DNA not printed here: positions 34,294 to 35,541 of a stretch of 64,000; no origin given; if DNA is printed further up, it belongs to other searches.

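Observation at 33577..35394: Tandem paralogs built from four copies of an unrecognised ~95-aa module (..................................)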

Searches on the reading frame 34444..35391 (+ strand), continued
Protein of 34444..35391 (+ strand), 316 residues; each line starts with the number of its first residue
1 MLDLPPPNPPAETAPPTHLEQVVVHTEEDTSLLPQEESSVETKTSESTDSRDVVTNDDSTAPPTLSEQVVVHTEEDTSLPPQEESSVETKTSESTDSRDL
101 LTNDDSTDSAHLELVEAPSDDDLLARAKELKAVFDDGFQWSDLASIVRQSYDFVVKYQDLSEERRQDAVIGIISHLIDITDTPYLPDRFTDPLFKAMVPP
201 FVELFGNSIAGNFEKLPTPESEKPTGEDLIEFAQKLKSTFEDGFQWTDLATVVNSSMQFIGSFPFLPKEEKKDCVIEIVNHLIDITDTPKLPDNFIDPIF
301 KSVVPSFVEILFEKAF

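Call 29: find_encoding_contigs(protein=P0206, flank=8000, max_places=2)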
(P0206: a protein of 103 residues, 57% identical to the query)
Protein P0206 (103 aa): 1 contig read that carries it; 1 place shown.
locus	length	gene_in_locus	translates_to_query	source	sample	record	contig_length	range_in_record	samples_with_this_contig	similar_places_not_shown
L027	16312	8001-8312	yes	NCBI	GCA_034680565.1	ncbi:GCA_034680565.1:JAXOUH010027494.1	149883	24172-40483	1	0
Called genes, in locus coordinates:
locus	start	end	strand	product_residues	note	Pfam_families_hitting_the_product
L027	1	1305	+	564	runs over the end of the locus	-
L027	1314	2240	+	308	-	-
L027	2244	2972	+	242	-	PF13640:2OG-FeII_Oxy_3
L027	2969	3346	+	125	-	-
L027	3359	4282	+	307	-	-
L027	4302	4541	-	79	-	-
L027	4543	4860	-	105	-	-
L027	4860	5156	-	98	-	-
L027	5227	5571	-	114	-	-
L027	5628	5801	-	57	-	-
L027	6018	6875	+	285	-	PF00135:COesterase (faint), PF20434:BD-FAE, PF07859:Abhydrolase_3, PF00326:Peptidase_S9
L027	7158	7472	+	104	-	-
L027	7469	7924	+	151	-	-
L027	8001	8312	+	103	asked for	-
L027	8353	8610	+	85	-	-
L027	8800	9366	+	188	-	-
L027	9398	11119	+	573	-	PF00176:SNF2-rel_dom, PF00271:Helicase_C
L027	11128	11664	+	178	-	-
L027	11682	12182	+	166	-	PF07799:DUF1643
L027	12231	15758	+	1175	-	PF02811:PHP, PF07733:DNA_pol3_alpha, PF17657:DNA_pol3_finger, PF14579:HHH_6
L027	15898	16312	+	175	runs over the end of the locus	-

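Call 30: find_encoding_contigs(protein=P0199, flank=8000, max_places=2)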
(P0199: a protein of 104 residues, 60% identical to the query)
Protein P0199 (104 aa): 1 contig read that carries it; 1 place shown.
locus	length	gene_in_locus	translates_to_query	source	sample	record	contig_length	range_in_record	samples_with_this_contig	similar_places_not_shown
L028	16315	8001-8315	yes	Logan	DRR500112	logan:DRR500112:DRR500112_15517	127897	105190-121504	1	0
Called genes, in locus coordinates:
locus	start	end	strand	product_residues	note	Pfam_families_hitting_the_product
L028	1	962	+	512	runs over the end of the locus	PF04865:Baseplate_J (faint)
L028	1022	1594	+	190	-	-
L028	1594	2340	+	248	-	-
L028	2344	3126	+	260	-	-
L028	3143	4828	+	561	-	-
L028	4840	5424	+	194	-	-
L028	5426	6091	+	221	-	PF13640:2OG-FeII_Oxy_3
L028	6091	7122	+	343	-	PF05159:Capsule_synth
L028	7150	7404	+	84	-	-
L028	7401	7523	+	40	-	-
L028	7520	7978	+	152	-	-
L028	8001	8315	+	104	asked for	-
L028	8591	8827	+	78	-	-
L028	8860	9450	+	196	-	-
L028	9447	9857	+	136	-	-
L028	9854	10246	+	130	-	-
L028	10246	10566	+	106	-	-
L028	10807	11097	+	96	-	-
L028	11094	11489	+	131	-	-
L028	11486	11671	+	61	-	-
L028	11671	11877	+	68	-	-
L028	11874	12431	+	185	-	PF07799:DUF1643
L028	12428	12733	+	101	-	-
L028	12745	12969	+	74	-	-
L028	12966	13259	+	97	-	-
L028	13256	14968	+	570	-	PF00176:SNF2-rel_dom, PF00270:DEAD (weak), PF00271:Helicase_C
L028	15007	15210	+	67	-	-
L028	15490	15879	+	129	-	-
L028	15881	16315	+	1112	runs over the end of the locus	PF02811:PHP, PF07733:DNA_pol3_alpha, PF17657:DNA_pol3_finger, PF14579:HHH_6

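Call 31: search_protein_families(library=phrogs, proteins=[L027:7158-7472:+, L027:7469-7924:+, L027:8353-8610:+, L027:8800-9366:+, L028:7150-7404:+, L028:7520-7978:+, L028:8591-8827:+, L028:8860-9450:+, L028:6091-7122:+, L027:3359-4282:+], max_evalue=0.01)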
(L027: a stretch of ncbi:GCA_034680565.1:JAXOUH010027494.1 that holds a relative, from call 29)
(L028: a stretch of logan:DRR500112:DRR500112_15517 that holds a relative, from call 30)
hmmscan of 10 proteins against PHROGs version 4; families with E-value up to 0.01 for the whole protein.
L027:7158-7472:+ (104 aa): 0 families

L027:7469-7924:+ (151 aa): 0 families

L027:8353-8610:+ (85 aa): 1 family
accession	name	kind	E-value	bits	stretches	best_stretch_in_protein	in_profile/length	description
phrog_2251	-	unknown function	0.0086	17.3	0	2-28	8-34/74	-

L027:8800-9366:+ (188 aa): 0 families

L028:7150-7404:+ (84 aa): 0 families

L028:7520-7978:+ (152 aa): 0 families

L028:8591-8827:+ (78 aa): 0 families

L028:8860-9450:+ (196 aa): 0 families

L028:6091-7122:+ (343 aa): 0 families

L027:3359-4282:+ (307 aa): 0 families

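Call 32: search_protein_families(library=pfam, proteins=[L027:7158-7472:+, L027:7469-7924:+, L027:8353-8610:+, L027:8800-9366:+, L028:7150-7404:+, L028:7520-7978:+, L028:8591-8827:+, L028:8860-9450:+], max_evalue=0.01)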
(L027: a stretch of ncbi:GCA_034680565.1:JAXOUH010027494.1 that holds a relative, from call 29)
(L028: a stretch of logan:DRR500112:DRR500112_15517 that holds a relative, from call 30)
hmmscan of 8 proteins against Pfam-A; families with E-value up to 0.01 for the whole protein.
L027:7158-7472:+ (104 aa): 0 families

L027:7469-7924:+ (151 aa): 0 families

L027:8353-8610:+ (85 aa): 0 families

L027:8800-9366:+ (188 aa): 0 families

L028:7150-7404:+ (84 aa): 0 families

L028:7520-7978:+ (152 aa): 0 families

L028:8591-8827:+ (78 aa): 0 families

L028:8860-9450:+ (196 aa): 0 families

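Call 38: fold_search(model_id=the predicted structure, library=viral)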
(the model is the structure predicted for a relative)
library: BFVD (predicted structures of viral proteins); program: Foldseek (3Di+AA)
matches with E <= 10: 131; with E <= 0.001: 0
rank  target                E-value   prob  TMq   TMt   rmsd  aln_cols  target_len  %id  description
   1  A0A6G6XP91            3.5e-01  0.99  0.33  0.62   3.7        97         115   18  (no name in the UniProt tables at hand)
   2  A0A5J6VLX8            6.7e-01  0.93  0.33  0.57   6.8       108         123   18  Uncharacterized protein [Megaviridae environmental sample]
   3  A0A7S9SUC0            8.1e-01  0.07  0.15  0.15  17.4       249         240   14  F-box domain-containing protein [Virus NIOZ-UU159]
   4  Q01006                8.5e-01  0.09  0.17  0.17  17.7       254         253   11  Uncharacterized gene 23 protein [Saimiriine herpesvirus 2 (strain 11)]
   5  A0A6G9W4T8            9.4e-01  0.14  0.20  0.14  15.1       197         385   12  (no name in the UniProt tables at hand)
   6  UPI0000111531         1.1e+00  0.08  0.18  0.17  21.9       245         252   11  (no name look-up for this kind of identifier)
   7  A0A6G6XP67            1.1e+00  0.96  0.34  0.65   5.0       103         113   23  (no name in the UniProt tables at hand)
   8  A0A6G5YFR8            1.2e+00  0.25  0.18  0.24  16.1       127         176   14  (no name in the UniProt tables at hand)
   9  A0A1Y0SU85            1.3e+00  0.08  0.14  0.18  16.1       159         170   12  Uncharacterized protein [Pseudomonas phage Phabio]
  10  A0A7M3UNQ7            2.1e+00  0.57  0.36  0.49  16.9       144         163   19  Uncharacterized protein [Pyramimonas orientalis virus]
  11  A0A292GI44            2.1e+00  0.12  0.24  0.26  15.8       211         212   10  (no name in the UniProt tables at hand)
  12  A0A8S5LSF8            2.1e+00  0.07  0.19  0.12  16.3       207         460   17  Nucleotide modification associated domain 1 [Siphoviridae sp. ctYBm1]
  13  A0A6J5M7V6            2.2e+00  0.12  0.21  0.13  17.1       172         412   10  PD_CobS, cobaltochelatase, CobS subunit [uncultured Caudovirales phage]
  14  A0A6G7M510            2.2e+00  0.06  0.19  0.14  20.8       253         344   14  Nucleoprotein [Grapevine associated cogu-like virus 1]
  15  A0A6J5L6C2            2.2e+00  0.04  0.15  0.16  20.7       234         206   11  Uncharacterized protein [uncultured Caudovirales phage]
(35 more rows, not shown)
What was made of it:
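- Weaker BFVD fold matches point to giant-virus proteins (probability up to 0.99, E 0.35 or worse, call 38).
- Tried and rejected: BFVD gave single-module-sized matches to giant-virus proteins, with probability up to 0.99 but E 0.35 or worse (call 38).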

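Call 40: search_protein_families(library=pfam, proteins=[L012:3727-4110:+, L012:4112-5023:-, L012:5204-5827:+, L012:6706-7620:-, L012:7592-8509:-, L012:9451-10008:+, L012:10025-11329:-, L012:11457-12509:+, L018:4888-5706:-, L018:6901-7668:-], max_evalue=0.0001)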
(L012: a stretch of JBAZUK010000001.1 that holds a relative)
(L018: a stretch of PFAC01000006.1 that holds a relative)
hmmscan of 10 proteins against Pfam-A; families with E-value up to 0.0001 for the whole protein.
L012:3727-4110:+ (127 aa): 2 families
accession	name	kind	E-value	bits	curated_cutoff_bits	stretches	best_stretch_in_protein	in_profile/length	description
PF01050.24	MannoseP_isomer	-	1.3e-34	119.3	23.6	1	19-122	13-116/116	Mannose-6-phosphate isomerase C-terminal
PF07883.17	Cupin_2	-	1.4e-06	28.4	27.2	1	40-106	4-69/70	Cupin domain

L012:4112-5023:- (303 aa): 1 family
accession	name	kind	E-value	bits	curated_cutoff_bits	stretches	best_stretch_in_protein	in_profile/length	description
PF03631.20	Virul_fac_BrkB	-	3.2e-44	152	33.7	1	44-291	2-257/259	Virulence factor BrkB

L012:5204-5827:+ (207 aa): 3 families
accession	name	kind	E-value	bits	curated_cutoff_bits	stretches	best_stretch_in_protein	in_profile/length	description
PF00156.33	Pribosyltran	-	2.8e-17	62.9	26.3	1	8-194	17-157/158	Phosphoribosyl transferase domain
PF14681.12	UPRTase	-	8.4e-07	29.1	27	1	104-168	104-168/206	Uracil phosphoribosyltransferase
PF15609.12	PRTase_2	-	9.5e-05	22.4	28.8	0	109-154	107-151/188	Phosphoribosyl transferase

L012:6706-7620:- (304 aa): 0 families

L012:7592-8509:- (305 aa): 0 families

L012:9451-10008:+ (185 aa): 0 families

L012:10025-11329:- (434 aa): 0 families

L012:11457-12509:+ (350 aa): 1 family
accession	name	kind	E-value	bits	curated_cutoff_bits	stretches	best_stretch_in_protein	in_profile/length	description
PF03372.29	Exo_endo_phos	-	9.7e-19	68.4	24.5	1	61-340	1-225/225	Endonuclease/Exonuclease/phosphatase family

L018:4888-5706:- (272 aa): 2 families
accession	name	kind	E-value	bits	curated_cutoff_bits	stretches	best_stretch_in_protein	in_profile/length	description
PF14748.11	P5CR_dimer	-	1.3e-28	99.7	25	1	164-266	1-104/105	Pyrroline-5-carboxylate reductase dimerisation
PF03807.23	F420_oxidored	-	1.2e-13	51.9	21.6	1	8-101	2-94/94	NADP oxidoreductase coenzyme F420-dependent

L018:6901-7668:- (255 aa): 4 families
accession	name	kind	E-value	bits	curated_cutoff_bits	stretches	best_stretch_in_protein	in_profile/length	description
PF13561.12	adh_short_C2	-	1.1e-70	238.3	27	1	22-253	6-235/236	Enoyl-(Acyl carrier protein) reductase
PF00106.31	adh_short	-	8.9e-65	218.3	26.6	1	13-207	1-193/195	short chain dehydrogenase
PF08659.16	KR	-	7.7e-24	85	22.6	1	16-195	4-177/180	KR domain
PF23441.1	SDR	-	9.5e-09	35.4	27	1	14-254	9-256/258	SDR-like rossmann domain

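Call 41: search_protein_families(library=pfam, proteins=[L024:5145-5657:+, L024:6555-7358:+, L024:7355-8335:+], max_evalue=0.0001)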
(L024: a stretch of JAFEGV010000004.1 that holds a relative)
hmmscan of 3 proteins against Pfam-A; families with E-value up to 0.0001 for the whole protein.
L024:5145-5657:+ (170 aa): 1 family
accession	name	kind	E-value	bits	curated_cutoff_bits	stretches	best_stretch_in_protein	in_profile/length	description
PF17377.7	DUF5399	-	7.4e-14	52.1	25.5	1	5-108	2-108/140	Family of unknown function (DUF5399)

L024:6555-7358:+ (267 aa): 2 families
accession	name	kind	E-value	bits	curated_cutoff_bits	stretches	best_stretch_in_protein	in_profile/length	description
PF05173.19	DapB_C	-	9.7e-37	126.2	27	1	138-264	1-120/121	Dihydrodipicolinate reductase, C-terminus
PF01113.26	DapB_N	-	1.9e-24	86.5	25.6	1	17-135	2-124/124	Dihydrodipicolinate reductase, N-terminus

L024:7355-8335:+ (326 aa): 2 families
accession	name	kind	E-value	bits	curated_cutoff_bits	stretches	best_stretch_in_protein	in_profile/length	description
PF00561.26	Abhydrolase_1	-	3.2e-22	79.8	25.8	1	59-298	1-244/245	alpha/beta hydrolase fold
PF12146.15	Hydrolase_4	-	3.5e-10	40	27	1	58-269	4-207/239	Serine aminopeptidase, S33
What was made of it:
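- The neighbouring genes are housekeeping or metabolic (calls 40, 41).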

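Call 42: list_cluster_members(proteins=[P0001, P0017, P0039, P0206, P0209, P0211, P0045, P0026, P0038, P0043])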
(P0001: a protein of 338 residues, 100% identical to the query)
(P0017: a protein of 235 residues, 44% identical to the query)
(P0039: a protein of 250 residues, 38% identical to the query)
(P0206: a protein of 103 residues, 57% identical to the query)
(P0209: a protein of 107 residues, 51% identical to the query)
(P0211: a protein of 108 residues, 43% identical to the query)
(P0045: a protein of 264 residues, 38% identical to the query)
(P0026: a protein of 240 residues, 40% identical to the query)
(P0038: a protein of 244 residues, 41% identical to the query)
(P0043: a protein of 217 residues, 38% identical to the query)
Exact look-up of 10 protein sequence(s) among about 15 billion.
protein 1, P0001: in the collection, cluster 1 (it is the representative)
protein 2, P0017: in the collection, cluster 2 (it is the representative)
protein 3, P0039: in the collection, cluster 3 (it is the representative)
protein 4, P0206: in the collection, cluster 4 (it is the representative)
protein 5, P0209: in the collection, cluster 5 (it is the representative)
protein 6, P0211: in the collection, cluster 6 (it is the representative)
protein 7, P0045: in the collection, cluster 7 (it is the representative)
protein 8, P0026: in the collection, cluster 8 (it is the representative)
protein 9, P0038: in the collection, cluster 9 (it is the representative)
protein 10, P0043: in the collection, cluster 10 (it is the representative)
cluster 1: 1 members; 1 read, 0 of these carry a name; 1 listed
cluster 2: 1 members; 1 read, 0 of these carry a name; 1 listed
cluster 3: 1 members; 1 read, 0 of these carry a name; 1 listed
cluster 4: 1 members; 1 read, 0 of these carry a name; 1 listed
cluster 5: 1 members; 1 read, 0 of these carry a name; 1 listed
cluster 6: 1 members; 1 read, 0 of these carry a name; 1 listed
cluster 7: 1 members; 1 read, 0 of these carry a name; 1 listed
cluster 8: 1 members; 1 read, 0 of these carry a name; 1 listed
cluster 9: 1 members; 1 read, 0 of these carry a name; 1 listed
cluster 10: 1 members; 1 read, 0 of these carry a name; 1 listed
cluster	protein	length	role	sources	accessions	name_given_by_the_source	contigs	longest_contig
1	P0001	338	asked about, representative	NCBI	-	-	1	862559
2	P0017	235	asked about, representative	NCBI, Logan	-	-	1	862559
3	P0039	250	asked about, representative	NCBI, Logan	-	-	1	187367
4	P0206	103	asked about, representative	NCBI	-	-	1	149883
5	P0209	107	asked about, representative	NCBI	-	-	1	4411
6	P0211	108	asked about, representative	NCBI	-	-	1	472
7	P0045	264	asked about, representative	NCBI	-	-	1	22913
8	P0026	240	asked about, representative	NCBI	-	-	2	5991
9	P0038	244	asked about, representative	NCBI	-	-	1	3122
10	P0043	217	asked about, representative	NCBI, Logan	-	-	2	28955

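Call 43: find_encoding_contigs(protein=P0017, flank=1000, max_places=3)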
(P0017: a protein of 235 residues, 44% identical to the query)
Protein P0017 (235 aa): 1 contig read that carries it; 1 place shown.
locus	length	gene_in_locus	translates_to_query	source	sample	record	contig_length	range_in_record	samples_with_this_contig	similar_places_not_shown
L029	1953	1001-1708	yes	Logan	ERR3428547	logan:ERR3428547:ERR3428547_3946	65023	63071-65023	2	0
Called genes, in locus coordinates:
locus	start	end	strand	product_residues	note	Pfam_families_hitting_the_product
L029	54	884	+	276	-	PF12146:Hydrolase_4, PF00561:Abhydrolase_1, PF20434:BD-FAE (faint)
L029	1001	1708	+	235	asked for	-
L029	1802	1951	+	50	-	?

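Call 45: search_protein_families(library=pfam, proteins=[P0103, P0112, P0143, P0078, P0110, L015:1308-3833:+, P0181, P0104, P0062, P0077], max_evalue=0.01)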
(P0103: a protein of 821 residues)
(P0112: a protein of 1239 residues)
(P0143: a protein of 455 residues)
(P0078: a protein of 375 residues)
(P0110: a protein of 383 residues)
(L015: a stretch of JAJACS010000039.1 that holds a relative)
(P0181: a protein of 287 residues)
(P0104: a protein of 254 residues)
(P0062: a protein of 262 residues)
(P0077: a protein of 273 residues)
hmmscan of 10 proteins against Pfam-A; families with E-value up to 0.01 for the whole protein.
P0103 (821 aa): 0 families

P0112 (1239 aa): 1 family
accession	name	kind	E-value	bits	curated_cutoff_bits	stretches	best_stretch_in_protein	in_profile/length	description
PF17652.7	Glyco_hydro81C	-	2.7e-39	135.9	25.6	1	890-1221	27-343/349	Glycosyl hydrolase family 81 C-terminal domain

P0143 (455 aa): 1 family
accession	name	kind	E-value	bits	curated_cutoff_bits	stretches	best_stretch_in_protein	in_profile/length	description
PF11712.13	Vma12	-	0.00016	22.1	25.5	0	223-298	10-80/137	Endoplasmic reticulum-based factor for assembly of V-ATPase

P0078 (375 aa): 0 families

P0110 (383 aa): 0 families

L015:1308-3833:+ (841 aa): 0 families

P0181 (287 aa): 0 families

P0104 (254 aa): 0 families

P0062 (262 aa): 0 families

P0077 (273 aa): 0 families
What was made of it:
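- P0112 is signal peptide + two modules + GH81 glucanase (call 45).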

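Call 56: find_homologous_proteins(query=P0168)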
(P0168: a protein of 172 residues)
Query P0168 (172 aa): 48 proteins with E <= 0.001 among 82 candidates.
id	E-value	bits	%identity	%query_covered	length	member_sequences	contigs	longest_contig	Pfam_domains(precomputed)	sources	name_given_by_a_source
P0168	1.1e-103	362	100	100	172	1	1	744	-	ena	-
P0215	2.9e-75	270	81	85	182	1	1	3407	-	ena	-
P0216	1.2e-58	216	67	99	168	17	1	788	-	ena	-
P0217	2.8e-58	215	67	99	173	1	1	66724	-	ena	-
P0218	8.1e-55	203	63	99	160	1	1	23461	-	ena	-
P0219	1.0e-54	203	64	99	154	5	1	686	-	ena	-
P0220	1.6e-53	199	64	96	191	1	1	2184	-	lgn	-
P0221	2.8e-53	198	71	77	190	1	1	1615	-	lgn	-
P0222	2.8e-53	198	71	77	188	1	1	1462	-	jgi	jgi:hypothetical protein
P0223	6.7e-53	197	66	79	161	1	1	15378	-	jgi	jgi:hypothetical protein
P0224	1.1e-52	196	63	96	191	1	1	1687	-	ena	-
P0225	9.0e-52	193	71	77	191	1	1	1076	-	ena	-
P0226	1.6e-51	193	61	100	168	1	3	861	-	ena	-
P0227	1.6e-51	193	60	100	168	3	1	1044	-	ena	-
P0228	2.4e-51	192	61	100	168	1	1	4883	-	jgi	jgi:hypothetical protein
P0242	2.8e-39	153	61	70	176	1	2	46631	-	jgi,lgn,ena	jgi:hypothetical protein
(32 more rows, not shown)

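Call 57: find_encoding_contigs(protein=P0217, flank=10000, max_places=1)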
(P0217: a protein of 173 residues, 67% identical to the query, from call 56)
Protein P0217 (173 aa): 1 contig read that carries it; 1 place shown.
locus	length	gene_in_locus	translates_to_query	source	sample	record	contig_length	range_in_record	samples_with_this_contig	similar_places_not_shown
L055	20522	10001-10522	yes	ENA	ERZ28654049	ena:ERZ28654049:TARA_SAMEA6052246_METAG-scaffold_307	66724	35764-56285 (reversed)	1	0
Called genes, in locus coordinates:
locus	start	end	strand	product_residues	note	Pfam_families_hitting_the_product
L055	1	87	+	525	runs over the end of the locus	PF01755:Glyco_transf_25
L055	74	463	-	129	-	-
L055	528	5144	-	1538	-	PF04563:RNA_pol_Rpb2_1, PF04561:RNA_pol_Rpb2_2, PF04565:RNA_pol_Rpb2_3, PF04566:RNA_pol_Rpb2_4, PF00562:RNA_pol_Rpb2_6, PF04560:RNA_pol_Rpb2_7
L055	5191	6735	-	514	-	-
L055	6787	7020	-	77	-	PF01194:RNA_pol_N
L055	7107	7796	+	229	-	-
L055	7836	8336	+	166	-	-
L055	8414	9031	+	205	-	PF21448:DNMK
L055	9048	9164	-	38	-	-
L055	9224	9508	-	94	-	-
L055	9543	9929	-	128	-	-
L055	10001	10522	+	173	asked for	-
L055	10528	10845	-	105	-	-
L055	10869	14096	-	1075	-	-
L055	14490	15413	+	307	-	-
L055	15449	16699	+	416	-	PF02353:CMAS, PF05891:Methyltransf_PK (faint), PF13489:Methyltransf_23, PF13847:Methyltransf_31, PF08241:Methyltransf_11, PF08242:Methyltransf_12, PF13649:Methyltransf_25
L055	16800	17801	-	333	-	PF07350:Gig2-like (faint), PF05721:PhyH (faint)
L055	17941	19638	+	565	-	PF13844:Glyco_transf_41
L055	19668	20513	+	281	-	-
